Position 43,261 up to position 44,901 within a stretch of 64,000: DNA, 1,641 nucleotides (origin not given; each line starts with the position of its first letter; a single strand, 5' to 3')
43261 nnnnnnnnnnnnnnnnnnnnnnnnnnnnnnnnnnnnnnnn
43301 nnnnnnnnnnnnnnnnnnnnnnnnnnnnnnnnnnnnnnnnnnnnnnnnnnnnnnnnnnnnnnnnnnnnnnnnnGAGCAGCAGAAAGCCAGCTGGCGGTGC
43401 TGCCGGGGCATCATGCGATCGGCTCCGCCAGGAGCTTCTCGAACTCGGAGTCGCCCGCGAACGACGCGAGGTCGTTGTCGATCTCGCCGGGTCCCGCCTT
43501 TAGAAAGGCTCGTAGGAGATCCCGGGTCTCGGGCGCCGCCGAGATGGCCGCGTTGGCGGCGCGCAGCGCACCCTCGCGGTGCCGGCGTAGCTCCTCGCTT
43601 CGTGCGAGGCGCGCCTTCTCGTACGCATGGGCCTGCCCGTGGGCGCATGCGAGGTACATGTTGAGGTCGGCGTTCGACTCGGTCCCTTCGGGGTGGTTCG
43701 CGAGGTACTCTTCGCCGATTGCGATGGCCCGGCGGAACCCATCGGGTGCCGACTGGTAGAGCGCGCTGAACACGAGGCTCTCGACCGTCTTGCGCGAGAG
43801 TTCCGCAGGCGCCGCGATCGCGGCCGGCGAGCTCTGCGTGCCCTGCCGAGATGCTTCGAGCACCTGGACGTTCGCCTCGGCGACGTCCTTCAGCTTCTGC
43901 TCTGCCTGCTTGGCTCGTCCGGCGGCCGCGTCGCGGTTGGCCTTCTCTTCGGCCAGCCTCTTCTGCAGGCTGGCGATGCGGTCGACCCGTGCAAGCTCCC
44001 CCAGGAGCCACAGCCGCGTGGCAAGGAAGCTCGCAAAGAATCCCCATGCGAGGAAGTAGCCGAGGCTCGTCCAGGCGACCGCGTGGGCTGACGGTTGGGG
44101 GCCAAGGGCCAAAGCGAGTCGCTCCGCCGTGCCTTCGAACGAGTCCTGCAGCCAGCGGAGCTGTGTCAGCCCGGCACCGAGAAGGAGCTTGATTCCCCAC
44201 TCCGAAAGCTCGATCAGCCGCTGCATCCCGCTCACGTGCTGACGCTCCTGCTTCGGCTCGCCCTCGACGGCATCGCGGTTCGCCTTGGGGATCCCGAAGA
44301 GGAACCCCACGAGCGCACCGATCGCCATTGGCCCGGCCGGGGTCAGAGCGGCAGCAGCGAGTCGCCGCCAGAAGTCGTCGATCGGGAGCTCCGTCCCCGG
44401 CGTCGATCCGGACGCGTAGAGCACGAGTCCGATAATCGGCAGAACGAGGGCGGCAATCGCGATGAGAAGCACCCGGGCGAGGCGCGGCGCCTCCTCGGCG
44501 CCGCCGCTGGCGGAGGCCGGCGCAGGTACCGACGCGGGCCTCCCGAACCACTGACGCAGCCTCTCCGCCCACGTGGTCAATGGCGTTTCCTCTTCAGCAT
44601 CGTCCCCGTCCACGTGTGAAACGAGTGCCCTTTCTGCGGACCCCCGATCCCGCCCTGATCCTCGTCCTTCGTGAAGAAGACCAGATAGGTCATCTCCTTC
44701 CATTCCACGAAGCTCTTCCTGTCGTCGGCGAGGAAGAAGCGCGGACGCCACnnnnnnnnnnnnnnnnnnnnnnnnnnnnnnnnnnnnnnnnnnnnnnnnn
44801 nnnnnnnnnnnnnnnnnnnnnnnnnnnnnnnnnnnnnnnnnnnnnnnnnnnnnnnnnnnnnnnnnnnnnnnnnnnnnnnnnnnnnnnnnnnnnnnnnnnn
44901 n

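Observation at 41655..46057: Four-gene operon of unrelated hydrolase folds: metallophosphoesterase, TM/coiled-coil protein, MBL hydrolase, alpha/alpha-toroid protein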

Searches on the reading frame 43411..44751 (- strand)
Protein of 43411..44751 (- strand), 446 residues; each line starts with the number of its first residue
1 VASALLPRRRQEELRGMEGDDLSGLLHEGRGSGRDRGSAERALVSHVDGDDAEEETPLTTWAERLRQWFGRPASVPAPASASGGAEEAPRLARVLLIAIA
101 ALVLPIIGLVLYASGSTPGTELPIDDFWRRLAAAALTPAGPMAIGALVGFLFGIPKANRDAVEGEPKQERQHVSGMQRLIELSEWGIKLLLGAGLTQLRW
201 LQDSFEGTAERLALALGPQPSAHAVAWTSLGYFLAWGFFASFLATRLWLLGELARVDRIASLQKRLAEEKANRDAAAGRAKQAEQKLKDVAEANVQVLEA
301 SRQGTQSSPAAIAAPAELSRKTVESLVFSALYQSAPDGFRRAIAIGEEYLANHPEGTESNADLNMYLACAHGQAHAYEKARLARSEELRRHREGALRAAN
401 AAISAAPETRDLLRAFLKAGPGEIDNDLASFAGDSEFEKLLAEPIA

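Call 3: search_protein_families(library=pfam, proteins=[window:43411-44751:-], max_evalue=0.1)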
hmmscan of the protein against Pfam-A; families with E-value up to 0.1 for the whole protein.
window:43411-44751:- (446 aa): 1 family
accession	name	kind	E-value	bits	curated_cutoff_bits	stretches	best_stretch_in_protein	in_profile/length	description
PF07332.16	Phage_holin_3_6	-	0.074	13.5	28.4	0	85-159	27-96/116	Putative Actinobacterial Holin-X, holin superfamily III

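Call 4: search_protein_families(library=padloc, proteins=[window:43411-44751:-], max_evalue=0.1)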
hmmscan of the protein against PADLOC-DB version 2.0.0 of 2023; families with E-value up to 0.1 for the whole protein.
window:43411-44751:- (446 aa): 0 families

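Call 5: search_protein_families(library=ncbifam, proteins=[window:43411-44751:-], max_evalue=0.1)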
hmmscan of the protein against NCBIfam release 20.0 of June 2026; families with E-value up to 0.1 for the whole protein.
window:43411-44751:- (446 aa): 1 family
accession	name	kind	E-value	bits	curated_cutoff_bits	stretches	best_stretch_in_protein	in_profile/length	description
NF038207.1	glyco_res_GraF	equivalog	0.077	13.2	34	0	275-295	9-29/44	glycopeptide resistance-associated protein GraF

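Call 20: find_homologous_proteins(query=window:43411-44613:-)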
Query window:43411-44613:- (400 aa): 8 proteins with E <= 0.001 among 8000 candidates.
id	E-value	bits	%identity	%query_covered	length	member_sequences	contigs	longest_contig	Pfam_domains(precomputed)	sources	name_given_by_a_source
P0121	1.7e-245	832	100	97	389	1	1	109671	-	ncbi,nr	ncbi:MAG: hypothetical protein IT379_14900 [Deltaproteobacteria bacterium]|nr:hypothetical protein [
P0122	1.5e-132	460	62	95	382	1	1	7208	-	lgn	-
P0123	1.1e-23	102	32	74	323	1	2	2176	-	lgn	-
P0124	1.2e-14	72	24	73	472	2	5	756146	-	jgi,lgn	-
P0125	4.8e-12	64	32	38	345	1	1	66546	PF00072.31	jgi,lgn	jgi:CheY-like chemotaxis protein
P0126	1.2e-10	59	26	88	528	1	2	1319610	-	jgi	jgi:FtsH-binding integral membrane protein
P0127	2.4e-10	58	34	33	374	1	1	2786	-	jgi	jgi:hypothetical protein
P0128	2.7e-7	48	34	28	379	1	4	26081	PF00072.31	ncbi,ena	-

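Call 22: find_encoding_contigs(protein=P0124, flank=8000, max_places=3)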
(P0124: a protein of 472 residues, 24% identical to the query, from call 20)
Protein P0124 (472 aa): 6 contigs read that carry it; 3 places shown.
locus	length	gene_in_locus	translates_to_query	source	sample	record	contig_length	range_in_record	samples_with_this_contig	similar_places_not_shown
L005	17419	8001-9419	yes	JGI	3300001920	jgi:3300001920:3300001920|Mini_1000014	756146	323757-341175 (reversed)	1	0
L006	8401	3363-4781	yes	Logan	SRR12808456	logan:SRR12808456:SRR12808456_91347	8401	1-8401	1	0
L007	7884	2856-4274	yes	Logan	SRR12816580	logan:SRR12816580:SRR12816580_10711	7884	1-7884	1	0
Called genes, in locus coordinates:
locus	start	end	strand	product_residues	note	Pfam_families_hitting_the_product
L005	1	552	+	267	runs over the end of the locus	PF00561:Abhydrolase_1, PF12146:Hydrolase_4, PF12697:Abhydrolase_6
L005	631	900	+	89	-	-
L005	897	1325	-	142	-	PF26795:DUF8265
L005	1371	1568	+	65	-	-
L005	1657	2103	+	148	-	-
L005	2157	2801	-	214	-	PF23564:EF-hand_FSTL1 (faint), PF13405:EF-hand_6 (faint), PF13499:EF-hand_7, PF13833:EF-hand_8 (faint), PF13202:EF-hand_5 (weak), PF00036:EF-hand_1 (weak), PF13202:EF-hand_5 (weak)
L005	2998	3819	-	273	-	PF06748:DUF1217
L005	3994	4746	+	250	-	PF00072:Response_reg, PF00486:Trans_reg_C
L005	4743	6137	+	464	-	PF00672:HAMP (weak), PF00512:HisKA (weak), PF02518:HATPase_c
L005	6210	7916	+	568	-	PF00528:BPD_transp_1 (weak)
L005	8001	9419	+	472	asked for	-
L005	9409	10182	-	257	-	-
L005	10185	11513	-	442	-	PF02646:RmuC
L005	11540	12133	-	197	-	PF21176:RecR_HhH, PF02132:RecR_ZnF (weak), PF01751:Toprim, PF13662:Toprim_4, PF21175:RecR_C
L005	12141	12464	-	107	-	PF02575:YbaB_DNA_bd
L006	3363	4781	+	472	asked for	-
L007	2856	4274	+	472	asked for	-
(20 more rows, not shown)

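Call 23: find_encoding_contigs(protein=P0126, flank=8000, max_places=2)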
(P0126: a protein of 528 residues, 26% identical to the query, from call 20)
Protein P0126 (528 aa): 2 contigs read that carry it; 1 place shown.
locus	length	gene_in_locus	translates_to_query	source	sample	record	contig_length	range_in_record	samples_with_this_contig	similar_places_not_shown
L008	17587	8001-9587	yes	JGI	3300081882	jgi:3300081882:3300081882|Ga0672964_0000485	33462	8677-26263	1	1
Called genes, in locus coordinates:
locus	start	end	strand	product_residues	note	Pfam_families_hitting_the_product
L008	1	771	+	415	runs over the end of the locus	-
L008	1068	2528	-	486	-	PF00015:MCPsignal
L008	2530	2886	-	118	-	-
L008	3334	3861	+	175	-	-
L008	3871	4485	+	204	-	PF02775:TPP_enzyme_C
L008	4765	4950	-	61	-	-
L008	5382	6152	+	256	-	-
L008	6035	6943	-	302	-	PF00892:EamA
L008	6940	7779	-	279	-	-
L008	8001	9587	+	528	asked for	-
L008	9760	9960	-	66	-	-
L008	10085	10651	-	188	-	PF13185:GAF_2, PF01590:GAF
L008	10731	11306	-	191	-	PF04343:DUF488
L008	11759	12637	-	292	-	PF01063:Aminotran_4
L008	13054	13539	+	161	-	PF12802:MarR_2, PF13463:HTH_27, PF01047:MarR (weak)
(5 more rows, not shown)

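Call 30: search_protein_representatives(protein=window:43411-44580:-)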
Query: 389 residues. Proteins with E-value up to 0.001 (for the whole library): 2603; up to 1e-10: 525; up to 1e-30: 4. The best 150 are listed.
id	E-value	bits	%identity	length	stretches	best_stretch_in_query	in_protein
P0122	4.2e-133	460.5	64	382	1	11-388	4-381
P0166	2.0e-34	135.9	35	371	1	65-386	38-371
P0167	3.6e-31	125.1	41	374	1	85-387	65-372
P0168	7.9e-31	124.0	32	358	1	33-385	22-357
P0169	1.3e-30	123.3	32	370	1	29-384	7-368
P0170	4.5e-30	121.5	34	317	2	36-203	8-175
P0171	6.2e-29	117.8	36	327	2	75-204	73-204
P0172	9.2e-29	117.2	31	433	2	212-384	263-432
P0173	9.4e-29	117.2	41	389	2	254-385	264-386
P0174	9.7e-29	117.1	35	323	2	78-216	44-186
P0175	1.3e-28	116.7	37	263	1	122-389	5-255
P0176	1.4e-28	116.6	37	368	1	69-385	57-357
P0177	2.4e-28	115.8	37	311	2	261-384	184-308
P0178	4.4e-28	115.0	36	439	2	235-384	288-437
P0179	1.0e-27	113.8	35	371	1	78-384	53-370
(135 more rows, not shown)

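Call 32: find_related_loci(query=A1, collection=genome_contigs, flank=8000)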
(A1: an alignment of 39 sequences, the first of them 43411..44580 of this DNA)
Query A1 (389 aa) in genome_contigs; peptide patterns used: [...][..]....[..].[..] (x = any residue, [..] = any of these).
600 stretches matched a pattern (row limit reached: there are more); 480 encode a relative of the query (tblastn E <= 1e-3); the best 80 are kept; 80 distinct loci.
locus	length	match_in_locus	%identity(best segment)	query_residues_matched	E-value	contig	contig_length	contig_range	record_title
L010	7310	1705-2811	28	37-384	8e-30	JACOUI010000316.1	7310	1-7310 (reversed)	MAG: Planctomycetia bacterium isolate NC_groundwater_66_Pr7_S-0.65um_66_19 FFV18_Sp65_scaffold_654475, whole genome shot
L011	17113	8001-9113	26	90-386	1e-24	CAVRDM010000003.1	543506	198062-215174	MAG: uncultured Acidobacteriota bacterium isolate MFD03346.bin.1.82 genome assembly, contig: contig_14587, whole genome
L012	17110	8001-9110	28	88-386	8e-25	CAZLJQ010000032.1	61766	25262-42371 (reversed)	MAG TPA_asm: uncultured Acidobacteriaceae bacterium isolate binchicken_co3_558 genome assembly, contig: NODE_1322_length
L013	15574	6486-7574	26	88-384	3e-23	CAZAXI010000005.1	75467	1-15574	MAG TPA_asm: uncultured Granulicella sp. isolate binchicken_co3_11 genome assembly, contig: NODE_894_length_75467_cov_23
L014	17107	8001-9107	26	34-384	5e-23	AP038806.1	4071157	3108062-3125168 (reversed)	MAG: Nitrospira sp. NFB02 DNA, complete genome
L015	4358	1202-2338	30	88-387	3e-23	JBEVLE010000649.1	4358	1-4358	MAG: Longimicrobiaceae bacterium isolate T4R2BO.9.metabat2 T4R2BO.9.metabat2_k133_4809859, whole genome shotgun sequence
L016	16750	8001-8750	27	76-384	1e-22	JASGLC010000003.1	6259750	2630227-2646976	MAG: Kofleriaceae bacterium isolate 5N094 JMF-2111-06-0005.ont.bin.94_2, whole genome shotgun sequence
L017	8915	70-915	28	95-384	5e-22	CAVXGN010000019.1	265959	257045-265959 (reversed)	MAG: uncultured Alphaproteobacteria bacterium isolate MFD02416.bin.2.216 genome assembly, contig: contig_17063, whole ge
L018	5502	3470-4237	30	74-384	3e-21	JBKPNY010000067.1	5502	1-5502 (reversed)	MAG: Gemmatimonadota bacterium isolate GS_HAYS_MAG_00028 GS_HAYS_000003324496, whole genome shotgun sequence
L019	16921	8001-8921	29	33-384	8e-21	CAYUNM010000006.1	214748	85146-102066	MAG TPA_asm: uncultured Kofleriaceae bacterium isolate SRP263991_co5_613 genome assembly, contig: NODE_83_length_214748_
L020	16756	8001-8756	29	71-384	1e-20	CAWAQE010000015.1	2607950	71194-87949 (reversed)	MAG: uncultured Gammaproteobacteria bacterium isolate MFD04434.bin.1.78 genome assembly, contig: contig_5628, whole geno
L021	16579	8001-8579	33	32-235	4e-20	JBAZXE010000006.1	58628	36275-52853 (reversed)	MAG: Thermoplasmatota archaeon isolate SO_2017_GW1_49 NODE_2825_length_58642_cov_1.033000_OW334_2017, whole genome shotg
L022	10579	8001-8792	27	71-385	6e-20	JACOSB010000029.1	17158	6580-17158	MAG: Candidatus Acetothermia bacterium isolate NC_groundwater_7_Pr7_B-0.1um_53_18 FFV18_Bp1_scaffold_58833, whole genome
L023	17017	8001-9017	26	34-385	8e-20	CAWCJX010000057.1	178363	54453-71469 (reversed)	MAG: uncultured Alphaproteobacteria bacterium isolate MFD04570.bin.2.107 genome assembly, contig: contig_190590, whole g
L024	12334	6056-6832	30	13-269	2e-17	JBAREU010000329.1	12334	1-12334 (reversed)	MAG: Solirubrobacterales bacterium isolate MFD06388_ilm_asm_bin3 k127_37277, whole genome shotgun sequence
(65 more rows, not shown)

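Call 44: search_solved_structures(query=A1, max_evalue=1)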
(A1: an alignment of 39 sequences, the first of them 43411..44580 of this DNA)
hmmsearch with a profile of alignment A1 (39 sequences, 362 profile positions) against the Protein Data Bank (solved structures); distinct sequences matched with E-value up to 1: 7.
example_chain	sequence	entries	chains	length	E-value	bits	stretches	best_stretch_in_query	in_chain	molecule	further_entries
7obi_A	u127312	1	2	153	0.0011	21.2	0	312-337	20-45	CTPR-rv4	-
2x3o_A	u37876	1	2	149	0.026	16.7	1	267-360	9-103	HYPOTHETICAL PROTEIN PA0856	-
3oao_A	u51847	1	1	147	0.029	16.5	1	279-360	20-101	uncharacterized protein from DUF2059 family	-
4ga2_A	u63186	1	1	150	0.44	12.7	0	220-280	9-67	E3 SUMO-PROTEIN LIGASE RANBP2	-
4ga1_A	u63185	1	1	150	0.45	12.6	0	220-280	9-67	E3 SUMO-PROTEIN LIGASE RANBP2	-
4ga0_A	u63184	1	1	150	0.52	12.4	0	220-280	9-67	E3 SUMO-protein ligase RanBP2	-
9b62_E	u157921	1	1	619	0.98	11.5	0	52-124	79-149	E3 SUMO-protein ligase RanBP2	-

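Call 56: predict_structure(alignment_id=A1)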
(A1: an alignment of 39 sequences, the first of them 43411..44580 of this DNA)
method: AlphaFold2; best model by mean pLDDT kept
length: 389 residues; sequences in the alignment: 39
mean_pLDDT: 86.7   pTM: 0.58
mean pLDDT of the five models: 86.7, 84.8, 84.5, 83.3, 83.0
residues with pLDDT >= 90: 222; 70-90: 120; 50-70: 39; < 50: 8
segments of 3 or more residues with pLDDT < 50: 19-23
pLDDT, mean of each block of 10 residues (from residue 1): 73 56 55 84 93 88 84 92 95 88 61 62 84 88 93 94 94 96 92 85 87 93 90 86 82 68 90 95 97 87 93 98 95 98 96 96 91 98 83
secondary structure, 60 per line:
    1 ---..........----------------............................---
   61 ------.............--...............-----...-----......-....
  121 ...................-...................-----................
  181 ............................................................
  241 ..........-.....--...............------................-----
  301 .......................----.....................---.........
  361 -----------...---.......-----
elements in order: H4-13 H30-57 H67-79 H82-96 H110-115 H117-139 H141-159 H165-250 H252-256 H259-273 H280-295 H301-323 H328-348 H352-360 H378-384

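Call 60: fold_search(model_id=the predicted structure, library=pdb)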
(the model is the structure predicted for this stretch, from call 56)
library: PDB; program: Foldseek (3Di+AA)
matches with E <= 10: 531; with E <= 0.001: 0
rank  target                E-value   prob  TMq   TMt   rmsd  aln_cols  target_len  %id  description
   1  1nzn                  3.6e-01  0.98  0.20  0.52   6.7       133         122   20  Cytosolic domain of the human mitchondrial fission protein Fis1 adopts a TPR fold (released 2004-03-02)
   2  2o02_A                3.8e-01  0.77  0.20  0.32  38.0       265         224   13  Phosphorylation independent interactions between 14-3-3 and Exoenzyme S: from structure to pathogenesis (released 2007-11-27)
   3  7yka_B                4.9e-01  1.00  0.23  0.66   3.5       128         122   19  Crystal structure of Fis1 (Mitochondrial fission 1 protein) (released 2023-08-02)
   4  6nqw                  5.3e-01  0.63  0.21  0.32  41.7       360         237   10  Flagellar protein FcpA from Leptospira biflexa - hexagonal form (released 2020-01-29)
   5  7mwr_B                5.5e-01  0.51  0.16  0.21   9.8       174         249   14  Structure of De Novo designed beta sheet heterodimer LHD101A53/B4 (released 2022-01-19)
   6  7yka_A                6.3e-01  1.00  0.22  0.63   3.9       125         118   18  Crystal structure of Fis1 (Mitochondrial fission 1 protein) (released 2023-08-02)
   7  8qtt_C                6.3e-01  0.85  0.24  0.38  37.5       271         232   12  Crystal structure of a C-terminally truncated version of Arabidopsis thaliana 14-3-3 omega in complex with a phosphope (released 2023-11-15)
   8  9avb_B                6.6e-01  0.99  0.22  0.59   4.5       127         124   17  Fis1 Wild type (released 2025-05-21)
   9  4ui9_O                6.6e-01  0.23  0.21  0.13  34.2       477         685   18  Atomic structure of the human Anaphase-Promoting Complex (released 2015-06-17)
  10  5a31_O                6.6e-01  0.23  0.21  0.13  34.2       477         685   18  Structure of the human APC-Cdh1-Hsl1-UbcH10 complex. (released 2015-11-18)
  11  6ejl_B                6.8e-01  0.72  0.23  0.36  37.0       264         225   12  Structure of 14-3-3 zeta in complex with ASK1 14-3-3 binding motif (released 2017-11-08)
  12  1zu2_MODEL_1_A        7.1e-01  0.95  0.23  0.49   9.1       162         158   15  Solution NMR structure of the plant Tom20 mitochondrial import receptor from Arabidopsis thaliana (released 2005-12-06)
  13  8e12_A                7.1e-01  0.90  0.23  0.44   9.5       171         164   18  Homotrimeric variant of tcTRP9, BGL14 (released 2023-04-12)
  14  5cwb                  7.1e-01  0.47  0.17  0.26   9.9       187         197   14  Crystal structure of de novo designed helical repeat protein DHR4 (released 2015-12-16)
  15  4f7r_C                7.4e-01  0.54  0.21  0.31  38.4       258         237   14  Crystal structure of 14-3-3 protein from Giardia intestinalis (released 2013-05-22)
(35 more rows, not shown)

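Call 76: search_protein_families(library=pfam, alignment_id=A1, max_evalue=0.01)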
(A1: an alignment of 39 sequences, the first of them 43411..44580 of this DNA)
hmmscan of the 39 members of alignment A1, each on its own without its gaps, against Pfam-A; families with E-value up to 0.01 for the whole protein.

A. member 1, window:43411-44580:- (389 aa): 0 families

B. families by the number of members that match (of 39 scanned): 15 families
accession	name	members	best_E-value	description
PF13428.12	TPR_14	4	0.00065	Tetratricopeptide repeat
PF06305.16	LapA_dom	2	9.9e-05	Lipopolysaccharide assembly protein A domain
PF23914.1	TPR_CcmH_CycH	1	0.00047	Cytochrome c-type biogenesis protein H TPR domain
PF12561.13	TagA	1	0.00098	ToxR activated gene A lipoprotein domain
PF25785.1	TPR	1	0.0017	Nucleoprotein TPR-like domain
PF16404.10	BT_2262-like_C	1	0.0021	BT_2262-like, C-terminal domain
PF24423.1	OVT1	1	0.0033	Major antigen, helical domain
PF02403.27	Seryl_tRNA_N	1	0.0035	Seryl-tRNA synthetase N-terminal domain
PF13414.12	TPR_11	1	0.0045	TPR repeat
PF04899.17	MbeD_MobD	1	0.0054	MbeD/MobD like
PF20177.3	DUF6542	1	0.0062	Domain of unknown function (DUF6542)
PF07219.19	HemY_N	1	0.0078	HemY protein N-terminus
PF15294.11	Leu_zip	1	0.0082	Leucine zipper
PF04977.20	DivIC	1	0.0088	Septum formation initiator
PF12698.13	ABC2_membrane_3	1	0.0095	ABC-2 family transporter protein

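Call 80: search_dna_similar(query=window:43411-44580:-, collection=plasmids, mode=protein, max_rows=10)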
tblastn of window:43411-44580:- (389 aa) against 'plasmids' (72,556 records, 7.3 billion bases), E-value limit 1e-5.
No match.
